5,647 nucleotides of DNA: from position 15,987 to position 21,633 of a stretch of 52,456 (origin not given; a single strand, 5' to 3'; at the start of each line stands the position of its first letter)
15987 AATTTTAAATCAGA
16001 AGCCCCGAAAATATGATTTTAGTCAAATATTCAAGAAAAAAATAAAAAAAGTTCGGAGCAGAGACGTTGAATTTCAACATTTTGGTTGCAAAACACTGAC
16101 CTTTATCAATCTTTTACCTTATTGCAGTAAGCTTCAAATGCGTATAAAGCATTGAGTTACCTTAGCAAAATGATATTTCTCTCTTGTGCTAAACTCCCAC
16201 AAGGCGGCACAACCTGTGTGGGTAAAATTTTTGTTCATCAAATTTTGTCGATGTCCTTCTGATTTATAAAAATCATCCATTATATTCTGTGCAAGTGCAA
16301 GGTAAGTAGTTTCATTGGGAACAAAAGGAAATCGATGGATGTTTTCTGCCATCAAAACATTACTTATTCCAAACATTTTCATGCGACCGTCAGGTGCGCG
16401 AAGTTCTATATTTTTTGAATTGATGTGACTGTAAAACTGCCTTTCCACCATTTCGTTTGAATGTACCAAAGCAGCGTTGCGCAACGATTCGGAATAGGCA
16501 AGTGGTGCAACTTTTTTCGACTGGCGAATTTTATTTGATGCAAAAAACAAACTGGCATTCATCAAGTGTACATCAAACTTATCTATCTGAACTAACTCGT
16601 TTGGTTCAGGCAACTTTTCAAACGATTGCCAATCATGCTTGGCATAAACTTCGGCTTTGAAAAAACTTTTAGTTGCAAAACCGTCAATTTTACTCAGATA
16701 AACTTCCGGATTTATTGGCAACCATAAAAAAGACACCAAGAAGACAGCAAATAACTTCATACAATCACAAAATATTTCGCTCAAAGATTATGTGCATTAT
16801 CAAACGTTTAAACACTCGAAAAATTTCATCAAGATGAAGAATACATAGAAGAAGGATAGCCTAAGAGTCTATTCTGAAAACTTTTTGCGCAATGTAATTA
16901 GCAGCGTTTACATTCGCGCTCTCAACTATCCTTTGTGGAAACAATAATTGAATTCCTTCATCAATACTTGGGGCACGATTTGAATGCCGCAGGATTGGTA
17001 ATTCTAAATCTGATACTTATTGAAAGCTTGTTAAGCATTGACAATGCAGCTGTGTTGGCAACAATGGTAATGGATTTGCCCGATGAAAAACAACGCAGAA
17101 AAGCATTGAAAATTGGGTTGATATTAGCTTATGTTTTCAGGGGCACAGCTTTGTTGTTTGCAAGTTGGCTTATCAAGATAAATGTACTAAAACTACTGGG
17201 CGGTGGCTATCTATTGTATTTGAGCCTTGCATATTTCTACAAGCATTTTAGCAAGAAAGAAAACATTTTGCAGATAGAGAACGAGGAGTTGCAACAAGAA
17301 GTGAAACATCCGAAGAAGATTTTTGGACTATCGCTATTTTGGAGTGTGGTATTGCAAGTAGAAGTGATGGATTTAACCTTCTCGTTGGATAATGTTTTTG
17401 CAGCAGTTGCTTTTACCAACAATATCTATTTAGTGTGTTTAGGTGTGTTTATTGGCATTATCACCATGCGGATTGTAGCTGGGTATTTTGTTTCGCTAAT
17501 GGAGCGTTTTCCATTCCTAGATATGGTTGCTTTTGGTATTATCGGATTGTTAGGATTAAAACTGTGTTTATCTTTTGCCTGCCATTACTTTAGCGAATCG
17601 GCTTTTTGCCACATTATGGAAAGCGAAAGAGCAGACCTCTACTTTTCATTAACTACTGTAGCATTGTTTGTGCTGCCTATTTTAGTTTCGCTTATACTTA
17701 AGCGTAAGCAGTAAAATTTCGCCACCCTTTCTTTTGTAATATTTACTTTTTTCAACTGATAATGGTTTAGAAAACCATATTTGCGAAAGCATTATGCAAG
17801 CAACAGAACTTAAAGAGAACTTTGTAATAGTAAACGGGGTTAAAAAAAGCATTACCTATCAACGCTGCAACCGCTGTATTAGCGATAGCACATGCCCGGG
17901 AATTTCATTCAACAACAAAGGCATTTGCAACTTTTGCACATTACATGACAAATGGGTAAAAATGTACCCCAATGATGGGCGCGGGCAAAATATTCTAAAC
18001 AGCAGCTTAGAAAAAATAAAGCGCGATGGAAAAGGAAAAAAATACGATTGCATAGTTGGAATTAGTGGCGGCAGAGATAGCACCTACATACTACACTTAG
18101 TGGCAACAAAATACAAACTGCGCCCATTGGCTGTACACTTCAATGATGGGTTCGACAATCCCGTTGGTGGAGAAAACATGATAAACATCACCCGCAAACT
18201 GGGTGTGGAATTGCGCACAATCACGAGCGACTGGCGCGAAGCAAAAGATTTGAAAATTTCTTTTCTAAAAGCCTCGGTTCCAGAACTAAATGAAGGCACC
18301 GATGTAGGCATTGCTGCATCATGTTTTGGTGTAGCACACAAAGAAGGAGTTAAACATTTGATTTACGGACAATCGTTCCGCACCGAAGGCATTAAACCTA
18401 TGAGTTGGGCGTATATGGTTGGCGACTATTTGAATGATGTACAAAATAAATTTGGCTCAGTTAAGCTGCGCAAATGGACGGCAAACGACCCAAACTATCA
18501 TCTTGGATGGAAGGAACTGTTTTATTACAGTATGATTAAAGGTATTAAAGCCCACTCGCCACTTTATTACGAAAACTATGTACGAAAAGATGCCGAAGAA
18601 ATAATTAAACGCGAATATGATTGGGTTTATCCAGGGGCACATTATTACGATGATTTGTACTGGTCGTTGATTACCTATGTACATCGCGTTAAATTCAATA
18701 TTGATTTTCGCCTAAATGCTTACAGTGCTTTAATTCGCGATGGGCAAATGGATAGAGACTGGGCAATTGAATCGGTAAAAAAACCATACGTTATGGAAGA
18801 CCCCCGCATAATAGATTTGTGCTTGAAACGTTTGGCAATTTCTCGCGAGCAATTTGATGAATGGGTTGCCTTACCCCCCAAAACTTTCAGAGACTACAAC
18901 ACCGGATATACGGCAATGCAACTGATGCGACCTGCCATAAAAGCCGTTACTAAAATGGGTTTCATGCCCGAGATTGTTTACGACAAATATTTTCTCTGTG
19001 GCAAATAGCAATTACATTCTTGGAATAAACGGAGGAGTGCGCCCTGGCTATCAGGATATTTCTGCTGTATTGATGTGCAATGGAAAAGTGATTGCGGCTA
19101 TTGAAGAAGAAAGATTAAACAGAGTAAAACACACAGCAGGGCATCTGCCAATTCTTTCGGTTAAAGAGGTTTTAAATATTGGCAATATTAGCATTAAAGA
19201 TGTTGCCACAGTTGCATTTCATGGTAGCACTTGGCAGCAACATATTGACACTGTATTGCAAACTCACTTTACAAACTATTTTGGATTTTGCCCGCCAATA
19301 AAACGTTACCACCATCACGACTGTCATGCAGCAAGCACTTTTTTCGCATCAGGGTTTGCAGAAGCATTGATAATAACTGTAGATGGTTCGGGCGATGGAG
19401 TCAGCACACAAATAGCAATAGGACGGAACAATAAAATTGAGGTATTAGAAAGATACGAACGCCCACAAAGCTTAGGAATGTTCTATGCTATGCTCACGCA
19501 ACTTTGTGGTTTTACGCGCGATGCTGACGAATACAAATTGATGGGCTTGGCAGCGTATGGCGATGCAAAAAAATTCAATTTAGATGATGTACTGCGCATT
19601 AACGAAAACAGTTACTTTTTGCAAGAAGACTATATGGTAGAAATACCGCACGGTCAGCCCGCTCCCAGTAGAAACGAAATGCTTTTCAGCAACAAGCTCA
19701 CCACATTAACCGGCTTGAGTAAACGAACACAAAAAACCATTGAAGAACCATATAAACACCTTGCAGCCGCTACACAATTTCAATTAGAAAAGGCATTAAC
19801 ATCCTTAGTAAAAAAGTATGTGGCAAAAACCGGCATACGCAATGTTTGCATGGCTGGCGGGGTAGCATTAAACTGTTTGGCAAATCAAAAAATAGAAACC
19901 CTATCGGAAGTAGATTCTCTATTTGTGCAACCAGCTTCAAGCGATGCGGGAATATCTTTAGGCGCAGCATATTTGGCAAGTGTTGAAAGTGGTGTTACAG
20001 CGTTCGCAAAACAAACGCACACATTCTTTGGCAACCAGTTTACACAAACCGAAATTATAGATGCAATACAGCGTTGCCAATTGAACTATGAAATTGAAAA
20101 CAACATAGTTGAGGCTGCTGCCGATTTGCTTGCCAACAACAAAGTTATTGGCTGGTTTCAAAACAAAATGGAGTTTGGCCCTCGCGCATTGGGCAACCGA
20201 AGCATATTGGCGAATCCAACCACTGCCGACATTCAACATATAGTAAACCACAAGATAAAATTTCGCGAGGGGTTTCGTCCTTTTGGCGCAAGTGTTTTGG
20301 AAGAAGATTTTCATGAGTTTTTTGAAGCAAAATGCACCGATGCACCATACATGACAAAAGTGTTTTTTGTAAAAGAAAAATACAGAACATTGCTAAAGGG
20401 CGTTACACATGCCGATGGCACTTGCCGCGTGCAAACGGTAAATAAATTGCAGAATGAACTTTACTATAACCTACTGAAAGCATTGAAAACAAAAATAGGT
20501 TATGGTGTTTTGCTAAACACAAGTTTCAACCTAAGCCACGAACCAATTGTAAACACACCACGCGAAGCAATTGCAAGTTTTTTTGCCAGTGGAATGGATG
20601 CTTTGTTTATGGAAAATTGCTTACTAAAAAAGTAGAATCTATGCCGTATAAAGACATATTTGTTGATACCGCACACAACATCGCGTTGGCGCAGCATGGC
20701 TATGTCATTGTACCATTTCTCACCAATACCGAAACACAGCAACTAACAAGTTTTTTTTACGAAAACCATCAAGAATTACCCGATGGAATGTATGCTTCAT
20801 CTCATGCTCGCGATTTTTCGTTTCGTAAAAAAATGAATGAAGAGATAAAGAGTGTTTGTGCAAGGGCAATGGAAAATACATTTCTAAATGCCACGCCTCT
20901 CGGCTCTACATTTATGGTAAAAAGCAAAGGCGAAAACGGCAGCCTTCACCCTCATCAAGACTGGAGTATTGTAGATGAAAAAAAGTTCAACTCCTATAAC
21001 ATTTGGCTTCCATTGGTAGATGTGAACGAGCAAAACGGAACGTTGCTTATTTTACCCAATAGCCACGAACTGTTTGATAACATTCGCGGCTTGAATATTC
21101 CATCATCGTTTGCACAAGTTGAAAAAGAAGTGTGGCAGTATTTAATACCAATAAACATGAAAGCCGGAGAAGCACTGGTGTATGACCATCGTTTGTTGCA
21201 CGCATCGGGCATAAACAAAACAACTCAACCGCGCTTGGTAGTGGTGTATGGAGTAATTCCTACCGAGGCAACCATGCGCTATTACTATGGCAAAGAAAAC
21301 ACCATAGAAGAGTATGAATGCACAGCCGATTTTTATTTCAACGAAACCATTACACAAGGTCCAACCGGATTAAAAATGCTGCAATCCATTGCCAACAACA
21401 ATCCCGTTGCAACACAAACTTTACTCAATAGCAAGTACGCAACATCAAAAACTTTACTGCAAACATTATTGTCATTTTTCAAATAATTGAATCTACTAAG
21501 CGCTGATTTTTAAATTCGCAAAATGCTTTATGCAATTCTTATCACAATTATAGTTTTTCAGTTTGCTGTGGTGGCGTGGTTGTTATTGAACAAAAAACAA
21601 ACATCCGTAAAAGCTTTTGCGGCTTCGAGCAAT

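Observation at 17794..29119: Eleven-gene, tightly packed operon of tailoring enzymes with no recognisable scaffold synthase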

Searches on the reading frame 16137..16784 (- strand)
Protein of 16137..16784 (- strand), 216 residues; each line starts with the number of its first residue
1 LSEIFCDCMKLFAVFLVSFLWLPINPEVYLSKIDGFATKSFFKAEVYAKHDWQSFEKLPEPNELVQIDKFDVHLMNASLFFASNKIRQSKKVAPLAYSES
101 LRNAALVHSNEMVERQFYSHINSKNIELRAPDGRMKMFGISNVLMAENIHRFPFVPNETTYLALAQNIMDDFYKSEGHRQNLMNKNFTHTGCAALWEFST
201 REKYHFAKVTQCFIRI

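Call 11: search_protein_families(library=pfam, proteins=[window:16137-16784:-], max_evalue=0.01)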
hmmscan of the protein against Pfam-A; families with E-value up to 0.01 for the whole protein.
window:16137-16784:- (216 aa): 1 family
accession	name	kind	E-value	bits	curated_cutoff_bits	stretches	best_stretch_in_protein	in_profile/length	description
PF00188.32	CAP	-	7.1e-14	53.1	21.1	1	84-194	5-102/117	Cysteine-rich secretory protein family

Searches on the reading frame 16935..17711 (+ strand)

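Call 9: search_protein_families(library=pfam, proteins=[window:16935-17711:+], max_evalue=0.01)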
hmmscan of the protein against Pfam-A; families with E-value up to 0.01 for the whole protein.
window:16935-17711:+ (259 aa): 2 families
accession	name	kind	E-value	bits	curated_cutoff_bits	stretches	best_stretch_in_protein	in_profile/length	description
PF03741.22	TerC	-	9.4e-49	166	27.8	1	25-212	2-176/178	Integral membrane protein TerC family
PF04332.21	DUF475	-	1.2e-06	29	27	1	138-215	184-263/293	Protein of unknown function (DUF475)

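Call 10: search_protein_families(library=ncbifam, proteins=[window:16935-17711:+], max_evalue=0.01)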
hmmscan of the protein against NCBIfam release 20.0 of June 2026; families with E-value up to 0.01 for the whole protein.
window:16935-17711:+ (259 aa): 12 families
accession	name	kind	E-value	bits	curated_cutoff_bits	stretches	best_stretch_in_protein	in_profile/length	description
TIGR03716.1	R_switched_YkoY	subfamily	1.3e-64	217.8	138.5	1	22-252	1-217/220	integral membrane protein, YkoY family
TIGR03717.1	R_switched_YjbE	subfamily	1e-25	90.5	134.8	1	23-211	2-173/176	YjbE family putative metal transport protein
NF010612.0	PRK14013.1-2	equivalog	8.3e-13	48.4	386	2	136-216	194-275/307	hypothetical protein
NF010619.0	PRK14013.2-5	subfamily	3e-12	46.7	387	1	140-215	219-296/329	hypothetical protein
NF010620.0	PRK14013.2-6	equivalog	4.9e-11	42.7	437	1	138-215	234-313/346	hypothetical protein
NF010613.0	PRK14013.1-3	equivalog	6.9e-11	41.7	385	1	91-217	199-325/362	hypothetical protein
TIGR03718.1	R_switched_Alx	subfamily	1.8e-10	40.8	246.4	1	26-257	69-302/303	TerC/Alx family metal homeostasis membrane protein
NF010614.0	PRK14013.1-4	equivalog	3.5e-10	39.5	495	1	84-217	191-324/357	hypothetical protein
NF010615.0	PRK14013.2-1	equivalog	1.6e-06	27.7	621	1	140-208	223-293/338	hypothetical protein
NF010616.0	PRK14013.2-2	equivalog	2.2e-05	24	606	1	139-203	241-307/365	hypothetical protein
NF010618.0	PRK14013.2-4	equivalog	6e-05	22.3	657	1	139-203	234-300/353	hypothetical protein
NF010617.0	PRK14013.2-3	equivalog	0.00054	19.5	613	1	139-206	234-303/350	hypothetical protein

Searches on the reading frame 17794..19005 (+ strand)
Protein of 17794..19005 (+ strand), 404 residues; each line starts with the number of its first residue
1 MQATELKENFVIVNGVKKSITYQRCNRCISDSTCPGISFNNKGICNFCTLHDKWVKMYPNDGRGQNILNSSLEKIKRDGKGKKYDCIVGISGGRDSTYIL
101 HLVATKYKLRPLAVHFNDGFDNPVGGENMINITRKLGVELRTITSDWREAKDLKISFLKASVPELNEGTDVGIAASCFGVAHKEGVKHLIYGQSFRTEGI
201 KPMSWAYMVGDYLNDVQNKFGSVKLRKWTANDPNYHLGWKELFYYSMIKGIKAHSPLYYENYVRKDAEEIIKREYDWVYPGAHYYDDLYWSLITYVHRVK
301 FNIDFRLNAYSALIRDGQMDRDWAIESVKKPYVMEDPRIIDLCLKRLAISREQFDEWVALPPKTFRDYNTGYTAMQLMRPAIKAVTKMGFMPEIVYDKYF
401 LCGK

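Call 9: search_protein_families(library=pfam, proteins=[window:17794-19005:+], max_evalue=0.01)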
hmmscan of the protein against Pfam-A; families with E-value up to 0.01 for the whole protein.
window:17794-19005:+ (404 aa): 0 families

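Call 10: search_protein_families(library=ncbifam, proteins=[window:17794-19005:+], max_evalue=0.01)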
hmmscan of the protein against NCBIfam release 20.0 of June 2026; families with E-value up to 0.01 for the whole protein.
window:17794-19005:+ (404 aa): 3 families
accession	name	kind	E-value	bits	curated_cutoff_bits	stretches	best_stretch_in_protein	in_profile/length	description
TIGR03573.1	WbuX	subfamily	3.2e-65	220.8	203.2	1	24-358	3-343/344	N-acetyl sugar amidotransferase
NF038212.1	argG_rel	exception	0.0025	16.7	425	1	85-145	16-74/381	argininosuccinate synthase-related protein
TIGR02432.1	lysidine_TilS_N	equivalog_domain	0.0067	16.4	93.6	0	86-152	2-73/189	tRNA lysidine(34) synthetase TilS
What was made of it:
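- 17794..19008 (+): WbuX/WbpG/PseA-type N-acetyl-sugar amidotransferase (PP-loop ATPase with an N-terminal Cys-rich zinc-ribbon region). TIGR03573 scores 220.8 bits, above the 203.2 cut-off (call 10).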

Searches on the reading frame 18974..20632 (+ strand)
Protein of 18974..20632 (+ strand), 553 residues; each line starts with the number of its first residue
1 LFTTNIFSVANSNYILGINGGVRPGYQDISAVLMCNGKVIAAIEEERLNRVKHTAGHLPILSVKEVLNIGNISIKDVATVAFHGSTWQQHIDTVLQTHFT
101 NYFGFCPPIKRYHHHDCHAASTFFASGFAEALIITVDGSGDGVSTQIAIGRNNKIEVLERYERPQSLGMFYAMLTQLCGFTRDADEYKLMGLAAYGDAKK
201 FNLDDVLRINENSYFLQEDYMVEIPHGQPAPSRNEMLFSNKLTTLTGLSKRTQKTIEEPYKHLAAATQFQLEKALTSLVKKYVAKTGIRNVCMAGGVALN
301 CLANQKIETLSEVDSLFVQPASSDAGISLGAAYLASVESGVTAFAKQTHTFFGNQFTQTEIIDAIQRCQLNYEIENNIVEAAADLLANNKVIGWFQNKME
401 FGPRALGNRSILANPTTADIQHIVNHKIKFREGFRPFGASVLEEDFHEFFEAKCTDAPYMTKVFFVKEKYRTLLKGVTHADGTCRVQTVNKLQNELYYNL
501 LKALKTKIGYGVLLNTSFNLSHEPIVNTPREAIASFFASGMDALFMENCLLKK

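Call 9: search_protein_families(library=pfam, proteins=[window:18974-20632:+], max_evalue=0.01)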
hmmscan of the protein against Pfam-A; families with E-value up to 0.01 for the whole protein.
window:18974-20632:+ (553 aa): 4 families
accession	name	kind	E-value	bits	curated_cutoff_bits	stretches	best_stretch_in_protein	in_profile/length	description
PF16861.10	Carbam_trans_C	-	2.9e-65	219.4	27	1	383-553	1-170/170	Carbamoyltransferase C-terminus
PF02543.21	Carbam_trans_N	-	1.4e-42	146.8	24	1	105-332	123-345/346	Carbamoyltransferase N-terminus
PF22521.2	HypF_C_2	-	2e-05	25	27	1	256-330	162-240/241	Carbamoyltransferase, Kae1-like Domain, second subdomain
PF00814.31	TsaD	-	0.0024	18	24.8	1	230-313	174-243/264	tRNA N6-adenosine threonylcarbamoyltransferase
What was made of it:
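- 18998..20635 (+): NodU/CmcH/TobZ-type O-carbamoyltransferase. PF02543 and PF16861 both hit (call 9).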

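Call 10: search_protein_families(library=ncbifam, proteins=[window:18974-20632:+], max_evalue=0.01)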
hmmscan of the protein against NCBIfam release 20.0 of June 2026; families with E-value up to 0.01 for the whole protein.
window:18974-20632:+ (553 aa): 4 families
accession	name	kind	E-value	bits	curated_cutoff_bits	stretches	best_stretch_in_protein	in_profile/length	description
NF041651.1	nodul_NodU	equivalog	3.4e-33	115.3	1000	1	270-521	284-525/556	nodulation protein NodU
TIGR00143.1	hypF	equivalog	2.1e-08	32.8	466.1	1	253-334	652-739/741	carbamoyltransferase HypF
TIGR00329.1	gcp_kae1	subfamily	1.6e-05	24.4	207.8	1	235-314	205-285/305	tRNA (adenosine(37)-N6)-threonylcarbamoyltransferase complex transferase subunit TsaD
TIGR03723.1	T6A_TsaD_YgjD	equivalog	2.5e-05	23.6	296.1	1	228-312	199-284/314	tRNA (adenosine(37)-N6)-threonylcarbamoyltransferase complex transferase subunit TsaD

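Call 57: search_solved_structures(query=window:18998-20632:+, max_evalue=0.001)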
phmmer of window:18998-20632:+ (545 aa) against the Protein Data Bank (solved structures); distinct sequences matched with E-value up to 0.001: 12.
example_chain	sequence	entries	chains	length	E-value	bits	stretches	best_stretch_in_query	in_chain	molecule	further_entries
7xb6_A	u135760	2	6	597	8e-74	252.3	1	74-543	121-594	Carbamoyltransferase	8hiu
3ven_A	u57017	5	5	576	8.1e-74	252.3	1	7-539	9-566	O-carbamoyltransferase TobZ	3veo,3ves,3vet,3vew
7vyj_A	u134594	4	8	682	1.3e-73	251.7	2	105-544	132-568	GdmN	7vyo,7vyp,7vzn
7vx0_A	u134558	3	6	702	1.4e-73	251.6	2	105-544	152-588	GdmN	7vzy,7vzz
7vzq_A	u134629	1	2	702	2.8e-73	250.5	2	105-544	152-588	GdmN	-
7vzu_A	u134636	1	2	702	2.9e-73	250.5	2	105-544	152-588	GdmN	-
3ver_A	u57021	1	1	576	2.9e-73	250.5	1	7-539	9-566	O-carbamoyltransferase TobZ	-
3vex_A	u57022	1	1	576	3.2e-73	250.3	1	7-539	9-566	O-carbamoyltransferase TobZ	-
3vf4_A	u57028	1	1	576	7.6e-73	249.1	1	7-539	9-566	O-carbamoyltransferase TobZ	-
3vf2_A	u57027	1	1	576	1e-72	248.6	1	7-539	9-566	O-carbamoyltransferase TobZ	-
3vez_A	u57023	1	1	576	2e-72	247.7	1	7-539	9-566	O-carbamoyltransferase TobZ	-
9s2t_A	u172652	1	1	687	1.9e-71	244.4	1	19-544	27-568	Decarbamoylnovobiocin carbamoyltransferase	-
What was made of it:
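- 18998..20635 (+): TobZ, GdmN and NovN structures match at about E 1e-73 (call 57).
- On NodU/CmcH/TobZ O-carbamoyltransferases: TobZ matches at E 8e-74 over residues 7-539 (call 57).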

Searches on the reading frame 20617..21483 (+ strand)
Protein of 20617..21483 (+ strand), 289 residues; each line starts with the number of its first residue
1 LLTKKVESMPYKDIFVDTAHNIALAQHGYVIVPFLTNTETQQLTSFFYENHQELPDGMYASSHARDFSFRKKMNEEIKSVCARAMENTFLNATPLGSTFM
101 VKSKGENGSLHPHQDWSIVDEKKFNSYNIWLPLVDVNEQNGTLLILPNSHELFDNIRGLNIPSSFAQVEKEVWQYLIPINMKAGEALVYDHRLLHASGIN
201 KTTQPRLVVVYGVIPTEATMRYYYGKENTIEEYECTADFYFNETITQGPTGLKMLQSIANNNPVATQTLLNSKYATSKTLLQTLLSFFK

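Call 9: search_protein_families(library=pfam, proteins=[window:20617-21483:+], max_evalue=0.01)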
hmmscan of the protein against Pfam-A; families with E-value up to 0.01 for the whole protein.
window:20617-21483:+ (289 aa): 1 family
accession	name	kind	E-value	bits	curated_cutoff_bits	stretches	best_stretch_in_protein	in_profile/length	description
PF05721.19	PhyH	-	5e-21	76.4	22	1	60-206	57-211/213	Phytanoyl-CoA dioxygenase (PhyH)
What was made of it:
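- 20641..21486 (+): PhyH-family Fe(II)/2-oxoglutarate dioxygenase with an HxD...H triad, so a hydroxylase type. PF05721 at E 5e-21 (call 9).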

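Call 10: search_protein_families(library=ncbifam, proteins=[window:20617-21483:+], max_evalue=0.01)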
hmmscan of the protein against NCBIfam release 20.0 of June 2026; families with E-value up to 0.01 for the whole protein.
window:20617-21483:+ (289 aa): 4 families
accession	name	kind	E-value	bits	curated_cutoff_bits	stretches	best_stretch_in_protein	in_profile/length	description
TIGR04324.1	SpoChoClust_2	subfamily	1.5e-07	31.2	150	1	109-207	110-206/248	sporadic carbohydrate cluster 2OG-Fe(II) oxygenase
NF052437.1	MPhHdxlPhnYGIM8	equivalog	2e-05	24.2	500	1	132-236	135-239/260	methylphosphonate hydroxylase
TIGR01762.1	chlorin-enz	subfamily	0.0023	17.3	226.3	0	177-233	209-263/288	chlorinating enzyme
TIGR02408.1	ectoine_ThpD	equivalog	0.0032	16.9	336.5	0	133-158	152-177/277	ectoine hydroxylase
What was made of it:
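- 20641..21486 (+): Weak hit to TIGR04324, 'sporadic carbohydrate cluster' oxygenase (call 10).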

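Call 92: search_solved_structures(query=window:20641-21483:+, max_evalue=0.01)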
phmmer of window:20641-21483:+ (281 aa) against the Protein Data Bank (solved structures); distinct sequences matched with E-value up to 0.01: 3.
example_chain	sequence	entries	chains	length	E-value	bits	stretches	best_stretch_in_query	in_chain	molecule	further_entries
9c9n_A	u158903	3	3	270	8.8e-08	35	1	58-202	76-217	Fe/2-OG dependent dioxygenase MysH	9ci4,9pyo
9pze_A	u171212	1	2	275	9.2e-08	34.9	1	58-202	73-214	Fe/2-OG dependent dioxygenase MysH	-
5ep9_A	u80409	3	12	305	2.4e-07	33.5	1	104-201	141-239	SnoN,Epimerase SnoN | SnoN,SnoN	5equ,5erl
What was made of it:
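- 20641..21486 (+): Best solved relatives are MysH and SnoN (call 92).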
